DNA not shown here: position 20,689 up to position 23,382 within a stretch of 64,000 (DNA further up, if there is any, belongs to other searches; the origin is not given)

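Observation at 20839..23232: wHTH - NB-ARC/STAND NTPase - TPR protein isolated by long non-coding spacers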

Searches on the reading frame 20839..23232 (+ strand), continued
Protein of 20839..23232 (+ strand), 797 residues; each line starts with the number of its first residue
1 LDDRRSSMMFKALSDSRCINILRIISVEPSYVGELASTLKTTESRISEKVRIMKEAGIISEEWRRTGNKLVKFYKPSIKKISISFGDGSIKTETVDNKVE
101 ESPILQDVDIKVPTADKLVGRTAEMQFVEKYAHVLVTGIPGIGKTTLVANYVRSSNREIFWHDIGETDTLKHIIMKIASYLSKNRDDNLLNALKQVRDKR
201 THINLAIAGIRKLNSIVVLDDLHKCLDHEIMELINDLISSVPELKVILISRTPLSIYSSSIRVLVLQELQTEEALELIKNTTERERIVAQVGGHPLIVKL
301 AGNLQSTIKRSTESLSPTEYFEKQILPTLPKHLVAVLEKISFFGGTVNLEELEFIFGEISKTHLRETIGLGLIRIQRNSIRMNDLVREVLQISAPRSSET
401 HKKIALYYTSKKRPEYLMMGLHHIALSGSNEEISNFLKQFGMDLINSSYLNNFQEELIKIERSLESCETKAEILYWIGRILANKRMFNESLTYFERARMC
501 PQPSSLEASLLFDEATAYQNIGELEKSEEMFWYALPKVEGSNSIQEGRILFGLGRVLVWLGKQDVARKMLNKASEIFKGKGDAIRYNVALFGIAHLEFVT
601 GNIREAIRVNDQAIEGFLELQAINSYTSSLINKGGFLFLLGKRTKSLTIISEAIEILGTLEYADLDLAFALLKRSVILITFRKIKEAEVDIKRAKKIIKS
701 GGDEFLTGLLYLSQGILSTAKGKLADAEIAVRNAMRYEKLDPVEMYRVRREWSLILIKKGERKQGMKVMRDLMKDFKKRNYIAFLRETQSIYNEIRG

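Call 16: find_encoding_contigs(protein=P0005, flank=8000, max_places=2)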
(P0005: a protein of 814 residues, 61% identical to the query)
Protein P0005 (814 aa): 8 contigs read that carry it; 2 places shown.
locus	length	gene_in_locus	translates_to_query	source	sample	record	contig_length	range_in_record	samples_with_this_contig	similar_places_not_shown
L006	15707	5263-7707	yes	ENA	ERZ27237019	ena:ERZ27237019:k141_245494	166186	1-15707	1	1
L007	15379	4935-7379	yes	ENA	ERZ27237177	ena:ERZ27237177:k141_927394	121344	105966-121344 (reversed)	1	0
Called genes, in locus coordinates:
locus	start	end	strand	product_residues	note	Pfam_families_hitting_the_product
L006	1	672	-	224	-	?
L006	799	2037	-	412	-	PF03463:eRF1_1, PF18854:baeRF_family10, PF03464:eRF1_2, PF18859:acVLRF1, PF03465:eRF1_3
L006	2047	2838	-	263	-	PF00254:FKBP_C, PF22199:FKBP26_IF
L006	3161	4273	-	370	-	PF13229:Beta_helix (faint)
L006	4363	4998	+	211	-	-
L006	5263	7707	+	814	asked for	PF00931:NB-ARC (faint), PF13191:AAA_16 (weak), PF13401:AAA_22, PF13432:TPR_16 (faint), PF00515:TPR_1 (faint), PF07719:TPR_2 (faint), PF13181:TPR_8 (faint), PF13424:TPR_12 (weak), +2 more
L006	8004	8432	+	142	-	-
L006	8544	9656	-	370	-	PF01266:DAO, PF03486:HI0933_like (faint), PF13450:NAD_binding_8 (weak), PF13738:Pyr_redox_3 (faint)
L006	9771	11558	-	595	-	PF00664:ABC_membrane, PF00005:ABC_tran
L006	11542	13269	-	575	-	PF00664:ABC_membrane, PF00005:ABC_tran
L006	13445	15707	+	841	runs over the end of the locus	PF05317:Thermopsin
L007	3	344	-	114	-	?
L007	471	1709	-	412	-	PF03463:eRF1_1, PF18854:baeRF_family10, PF03464:eRF1_2, PF18859:acVLRF1, PF03465:eRF1_3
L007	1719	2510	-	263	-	PF00254:FKBP_C, PF22199:FKBP26_IF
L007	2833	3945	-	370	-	PF13229:Beta_helix (faint)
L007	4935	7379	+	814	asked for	PF00931:NB-ARC (faint), PF13191:AAA_16 (weak), PF13401:AAA_22, PF13432:TPR_16 (faint), PF00515:TPR_1 (faint), PF07719:TPR_2 (faint), PF13181:TPR_8 (faint), PF13424:TPR_12 (weak), +2 more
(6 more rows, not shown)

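Call 17: find_encoding_contigs(protein=P0006, flank=8000, max_places=2)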
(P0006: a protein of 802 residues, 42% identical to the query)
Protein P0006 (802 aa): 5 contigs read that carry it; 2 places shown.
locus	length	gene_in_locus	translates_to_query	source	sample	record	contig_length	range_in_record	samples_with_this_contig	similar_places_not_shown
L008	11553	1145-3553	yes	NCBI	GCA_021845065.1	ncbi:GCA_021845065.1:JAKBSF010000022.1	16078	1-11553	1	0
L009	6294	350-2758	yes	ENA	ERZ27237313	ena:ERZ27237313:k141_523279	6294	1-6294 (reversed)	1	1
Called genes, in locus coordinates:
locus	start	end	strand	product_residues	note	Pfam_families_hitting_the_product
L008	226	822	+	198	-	-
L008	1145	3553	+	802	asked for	PF13191:AAA_16 (faint), PF20720:nSTAND3 (weak), PF13401:AAA_22, PF13424:TPR_12 (faint), PF07719:TPR_2 (faint), PF13181:TPR_8 (faint), PF13428:TPR_14 (faint)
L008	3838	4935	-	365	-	PF13229:Beta_helix (faint)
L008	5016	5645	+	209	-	-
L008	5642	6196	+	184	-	-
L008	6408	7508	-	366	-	-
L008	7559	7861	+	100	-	-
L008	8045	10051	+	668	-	-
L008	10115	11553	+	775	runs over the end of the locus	PF01751:Toprim, PF01131:Topoisom_bac, PF01396:Zn_ribbon_Top1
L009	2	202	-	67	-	?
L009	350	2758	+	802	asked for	PF13191:AAA_16 (faint), PF20720:nSTAND3 (weak), PF13401:AAA_22, PF13424:TPR_12 (faint), PF07719:TPR_2 (faint), PF13181:TPR_8 (faint), PF13428:TPR_14 (faint)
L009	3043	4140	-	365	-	PF13229:Beta_helix (faint)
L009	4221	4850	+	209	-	-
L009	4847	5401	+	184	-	-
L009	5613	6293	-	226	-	?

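Call 18: find_encoding_contigs(protein=P0007, flank=8000, max_places=2)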
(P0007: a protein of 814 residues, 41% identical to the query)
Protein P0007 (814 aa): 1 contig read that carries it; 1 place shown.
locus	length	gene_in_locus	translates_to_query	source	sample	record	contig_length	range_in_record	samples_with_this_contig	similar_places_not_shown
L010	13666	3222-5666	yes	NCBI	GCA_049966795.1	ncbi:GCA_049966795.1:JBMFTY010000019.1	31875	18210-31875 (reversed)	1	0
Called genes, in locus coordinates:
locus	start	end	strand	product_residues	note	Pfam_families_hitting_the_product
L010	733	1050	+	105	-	PF02579:Nitro_FeMo-Co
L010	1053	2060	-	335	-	PF19345:MTHFR_2 (weak)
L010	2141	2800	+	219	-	PF00702:Hydrolase, PF13419:HAD_2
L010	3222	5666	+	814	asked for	PF01022:HTH_5 (weak), PF13191:AAA_16 (weak), PF13401:AAA_22 (weak), PF20720:nSTAND3 (faint), PF00515:TPR_1 (faint), PF07719:TPR_2 (faint), PF13181:TPR_8 (faint), PF13424:TPR_12 (faint), +2 more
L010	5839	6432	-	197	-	-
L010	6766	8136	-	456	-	-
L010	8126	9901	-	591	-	-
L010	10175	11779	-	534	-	-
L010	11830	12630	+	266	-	-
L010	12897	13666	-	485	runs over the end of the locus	PF02347:GDC-P (weak), PF00266:Aminotran_5, PF21478:GcvP2_C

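Call 33: find_related_loci(query=A3, collection=genome_contigs, flank=10000)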
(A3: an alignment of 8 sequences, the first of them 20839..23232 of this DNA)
Query A3 (797 aa) in genome_contigs; peptide patterns used: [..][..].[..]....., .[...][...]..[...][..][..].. (x = any residue, [..] = any of these).
440 stretches matched a pattern; 51 encode a relative of the query (tblastn E <= 1e-3); 51 distinct loci.
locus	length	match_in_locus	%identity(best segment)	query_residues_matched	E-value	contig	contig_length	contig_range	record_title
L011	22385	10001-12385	67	1-795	0e+0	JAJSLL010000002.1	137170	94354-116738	MAG: Thermoplasmatales archaeon isolate IK54 36, whole genome shotgun sequence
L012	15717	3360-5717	42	7-795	0e+0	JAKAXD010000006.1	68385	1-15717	MAG: Thermoplasmata archaeon isolate YP5.bin4 NODE_128_length_68385_cov_256.091989, whole genome shotgun sequence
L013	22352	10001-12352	42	9-795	0e+0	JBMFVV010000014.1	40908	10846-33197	MAG: Thermoplasmata archaeon isolate KM4364-01 NODE_14_length_40908_cov_267.290564, whole genome shotgun sequence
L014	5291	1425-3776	42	9-795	0e+0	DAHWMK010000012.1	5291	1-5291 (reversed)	MAG TPA_asm: Thermoplasmatales archaeon isolate clean1374 k141_740597, whole genome shotgun sequence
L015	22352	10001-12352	41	9-795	0e+0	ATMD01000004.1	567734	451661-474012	MAG: Thermoplasmatales archaeon I-plasma AMDU3_IPLC00004, whole genome shotgun sequence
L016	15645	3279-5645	41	4-795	0e+0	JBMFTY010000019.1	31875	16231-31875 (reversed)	MAG: Thermoplasmata archaeon isolate KM4347-25 NODE_19_length_31875_cov_14.295648, whole genome shotgun sequence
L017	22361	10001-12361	32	9-795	4e-111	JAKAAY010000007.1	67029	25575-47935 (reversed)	MAG: Thermoplasmata archaeon isolate WH2.bin120 NODE_556_length_67029_cov_12.761861, whole genome shotgun sequence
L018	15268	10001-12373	66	5-795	0e+0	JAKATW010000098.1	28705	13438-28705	MAG: Thermoplasmata archaeon isolate YP3.bin108 NODE_1950_length_28705_cov_1.71461, whole genome shotgun sequence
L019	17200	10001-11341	24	9-437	3e-26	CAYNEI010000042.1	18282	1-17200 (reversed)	MAG TPA_asm: uncultured Thermoplasmatales archaeon isolate SRP284430_co1_19 genome assembly, contig: NODE_1835_length_18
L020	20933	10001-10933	27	9-304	3e-22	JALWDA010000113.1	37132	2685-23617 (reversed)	MAG: Desulfurococcales archaeon isolate T11_maxbin2_scaf2bin.227 T11_NODE_277_length_37132_cov_2.033239, whole genome sh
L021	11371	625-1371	28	9-251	5e-21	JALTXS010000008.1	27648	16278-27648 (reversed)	MAG: Desulfurococcales archaeon isolate S141_metabat1_scaf2bin.117 S141_NODE_1146_length_27648_cov_7.897714, whole genom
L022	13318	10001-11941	23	67-728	2e-20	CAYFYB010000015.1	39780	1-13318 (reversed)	MAG TPA_asm: uncultured Methanomassiliicoccales archaeon isolate ERP108616_co2_1 genome assembly, contig: NODE_1143_leng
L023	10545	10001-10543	28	9-186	2e-20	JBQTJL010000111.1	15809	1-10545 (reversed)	MAG: Methanobacteriota archaeon isolate SAR81 c_000000303671, whole genome shotgun sequence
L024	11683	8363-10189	23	112-728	4e-17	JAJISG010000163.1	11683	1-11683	MAG: Thermoplasmatota archaeon isolate bin292 bin292_SY.153.16-18_bin.14.orig_163, whole genome shotgun sequence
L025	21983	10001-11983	23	118-787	2e-15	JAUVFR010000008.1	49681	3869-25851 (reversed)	MAG: Methanobacteriota archaeon isolate CSMAG_355 CSMAG_355_k127_4026347_length_49681_cov_30.3340, whole genome shotgun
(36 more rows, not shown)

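Call 42: search_protein_families(library=pfam, proteins=[L011:9276-9830:+, L011:8665-9279:+, L015:9008-9487:-, L016:8126-9901:-, L016:6766-8145:-, L016:5839-6510:-, L006:8004-8432:+], max_evalue=10)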
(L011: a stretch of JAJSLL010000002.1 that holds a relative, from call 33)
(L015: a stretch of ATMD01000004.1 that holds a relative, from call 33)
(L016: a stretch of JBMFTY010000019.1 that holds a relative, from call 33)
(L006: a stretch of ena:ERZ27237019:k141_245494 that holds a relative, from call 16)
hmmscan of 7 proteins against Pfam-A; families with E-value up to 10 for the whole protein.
L011:9276-9830:+ (184 aa): 0 families

L011:8665-9279:+ (204 aa): 0 families

L015:9008-9487:- (159 aa): 5 families
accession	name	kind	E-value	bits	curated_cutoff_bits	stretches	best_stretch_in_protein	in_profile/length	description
PF25766.1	TPR_RPAP1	-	0.046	13.6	27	1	103-136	124-157/221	RNA polymerase II-associated protein 1, TPR repeats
PF08592.16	Anthrone_oxy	-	0.047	14.3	27.3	1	56-128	1-75/106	Anthrone oxygenase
PF06181.16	Urate_ox_N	-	0.064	13.1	26.9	1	6-37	9-39/295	Urate oxidase N-terminal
PF15581.11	Imm58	-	0.085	13.4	25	1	91-146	6-61/109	Immunity protein 58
PF01127.27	Sdh_cyt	-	2.2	8.8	25.8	1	85-132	21-61/122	Succinate dehydrogenase/Fumarate reductase transmembrane subunit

L016:8126-9901:- (591 aa): 8 families
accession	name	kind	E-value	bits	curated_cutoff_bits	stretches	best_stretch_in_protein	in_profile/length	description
PF16103.11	DUF4822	-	8.9e-05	23.2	25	1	136-190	41-100/123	Domain of unknown function (DUF4822)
PF20585.4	Pectate_lyase_5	-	0.00073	20.1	24.3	1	437-510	33-100/126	Putative pectate lyase-like adhesive domain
PF22898.2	NOMO1-like_1st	-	0.094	13.3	27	0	513-541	46-74/85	BOS complex subunit NOMO1-like, first beta sandwich domain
PF19524.4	DUF6054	-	0.18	12.1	27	1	118-177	34-88/111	Family of unknown function (DUF6054)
PF16378.10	DUF4988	-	0.18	12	30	0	501-541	69-109/183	Domain of unknown function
PF19070.5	DUF5766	-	0.29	11.9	27.4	1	498-525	29-56/77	Family of unknown function (DUF5766)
PF09136.16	Glucodextran_B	-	1.6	9.1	27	0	353-391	1-41/83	Glucodextranase, domain B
PF02408.26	CUB_2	-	2.8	8.2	23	0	334-397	51-113/120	CUB-like domain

L016:6766-8145:- (459 aa): 3 families
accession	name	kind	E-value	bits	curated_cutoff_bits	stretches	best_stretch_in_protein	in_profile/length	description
PF19529.4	DUF6057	-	1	8.6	29.8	1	52-216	75-253/569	Family of unknown function (DUF6057)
PF20556.3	DUF6768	-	4.6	7.4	27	1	134-176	25-67/123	Family of unknown function (DUF6768)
PF11992.13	TgpA_N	-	8.6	5.7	30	1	33-224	4-148/333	TgpA N-terminal domain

L016:5839-6510:- (223 aa): 18 families
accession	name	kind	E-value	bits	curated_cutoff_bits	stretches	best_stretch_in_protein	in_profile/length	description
PF13240.11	Zn_Ribbon_1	-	3.2e-09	36.7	25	1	3-25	1-23/23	zinc-ribbon domain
PF24463.1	DUF7577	-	1.6e-06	28.1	28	1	3-26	4-27/27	Domain of unknown function (DUF7577)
PF13248.11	Zn_ribbon_3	-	7.7e-06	25.6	27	1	1-25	2-26/26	zinc-ribbon domain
PF12773.13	DZR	-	1.3e-05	25.7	27.3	1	4-26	1-23/45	Double zinc ribbon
PF14803.11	Zn_ribbon_Nudix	-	0.0013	19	25.6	2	17-25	2-10/34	Nudix N-terminal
PF07666.16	MpPF26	-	0.0022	18.5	37.2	1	144-206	9-73/75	M penetrans paralogue family 26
PF04547.17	Anoctamin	-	0.065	12.5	28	2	140-180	36-76/460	Calcium-activated chloride channel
PF19779.4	DUF6264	-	0.07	13.7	31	1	32-161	9-133/183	Family of unknown function (DUF6264)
PF00641.23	Zn_ribbon_RanBP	-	0.15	11.8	27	1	4-24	7-27/30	Zn-finger in Ran binding protein and others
PF18912.6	DZR_2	-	0.26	11.6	27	1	3-21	38-55/56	Double zinc ribbon domain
PF24460.1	DUF7575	-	0.26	11.1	28.5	1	4-26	6-28/28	Domain of unknown function (DUF7575)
PF01529.25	DHHC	-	0.34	11.4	28.7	2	151-207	50-110/133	DHHC palmitoyltransferase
PF14952.11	zf-tcix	-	0.38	10.8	31.2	1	2-19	11-28/42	Putative treble-clef, zinc-finger, Zn-binding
PF13064.11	DUF3927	-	0.41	11.1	25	1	98-123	6-32/53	Protein of unknown function (DUF3927)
PF14446.12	Prok-RING_1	-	0.56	10.6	29.1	1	3-24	6-29/54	Prokaryotic RING finger family 1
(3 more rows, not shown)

L006:8004-8432:+ (142 aa): 7 families
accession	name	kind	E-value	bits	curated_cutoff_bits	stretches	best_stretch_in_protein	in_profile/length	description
PF04505.17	CD225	-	0.054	14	27.1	2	6-25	47-66/68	Interferon-induced transmembrane protein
PF14018.11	DUF4234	-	0.33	11.5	25.3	1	94-130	35-69/70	Domain of unknown function (DUF4234)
PF11742.13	DUF3302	-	0.94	10.1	32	1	57-127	3-70/77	Protein of unknown function (DUF3302)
PF19529.4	DUF6057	-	1.6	7.9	29.8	1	12-114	103-206/569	Family of unknown function (DUF6057)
PF08690.15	GET2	-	1.7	8.7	25.5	1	9-116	180-274/309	GET complex subunit GET2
PF13273.12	DUF4064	-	1.9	9.2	32.1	2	8-85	4-83/102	Protein of unknown function (DUF4064)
PF06667.17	PspB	-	2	9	25.6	1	57-96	4-39/73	Phage shock protein B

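Call 43: search_protein_families(library=ncbifam, proteins=[L015:9008-9487:-], max_evalue=1)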
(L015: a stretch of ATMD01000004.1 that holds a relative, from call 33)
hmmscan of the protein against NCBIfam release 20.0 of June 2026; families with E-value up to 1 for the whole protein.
L015:9008-9487:- (159 aa): 1 family
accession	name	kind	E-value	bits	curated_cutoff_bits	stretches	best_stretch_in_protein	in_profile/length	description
NF033740.0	MarP_fam_protase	equivalog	0.95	8.4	250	0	52-153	18-118/390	MarP family serine protease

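Call 44: predict_structure(alignment_id=A3)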
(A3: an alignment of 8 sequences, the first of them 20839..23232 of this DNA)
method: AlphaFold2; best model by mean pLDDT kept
length: 797 residues; sequences in the alignment: 8
mean_pLDDT: 85.2   pTM: 0.74
mean pLDDT of the five models: 85.2, 82.4, 81.1, 80.9, 77.4
residues with pLDDT >= 90: 366; 70-90: 344; 50-70: 63; < 50: 24
segments of 3 or more residues with pLDDT < 50: 84-89, 94-109
pLDDT, mean of each block of 10 residues (from residue 1): 63 85 85 87 88 87 74 81 51 42 36 62 85 86 82 85 86 84 70 64 84 90 86 89 89 72 84 77 79 78 63 77 87 91 84 89 86 79 86 87 93 90 91 93 86 93 92 96 89 95 90 95 94 95 94 95 95 97 95 95 95 93 89 93 93 86 81 95 95 85 83 96 95 92 89 94 94 92 90 90
secondary structure, 60 per line:
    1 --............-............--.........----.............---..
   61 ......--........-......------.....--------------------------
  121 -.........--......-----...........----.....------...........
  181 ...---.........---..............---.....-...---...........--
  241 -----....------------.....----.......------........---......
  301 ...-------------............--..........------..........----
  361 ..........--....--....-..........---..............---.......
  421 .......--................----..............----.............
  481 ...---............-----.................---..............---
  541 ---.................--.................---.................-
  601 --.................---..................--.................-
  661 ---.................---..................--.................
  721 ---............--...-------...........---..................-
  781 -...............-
elements in order (helices of 4 or more, strands of 3 or more residues): H3-14 H16-27 H32-38 H43-55 E59-66 E69-76 E78-83 E90-94 H122-130 E133-138 H144-154 E159-163 H170-183 H187-195 H199-212 E216-220 H228-238 E246-249 E262-266 H271-277 H284-291 H295-303 H317-328 H331-340 H349-356 H361-370 E373-376 E379-382 H384-393 H397-410 H414-427 H430-445 H450-463 H468-483 H487-498 H504-520 H524-537 H544-560 H563-579 H583-599 H603-619 H623-640 H643-659 H664-680 H684-701 H704-720 H724-735 H748-758 H762-779 H782-796
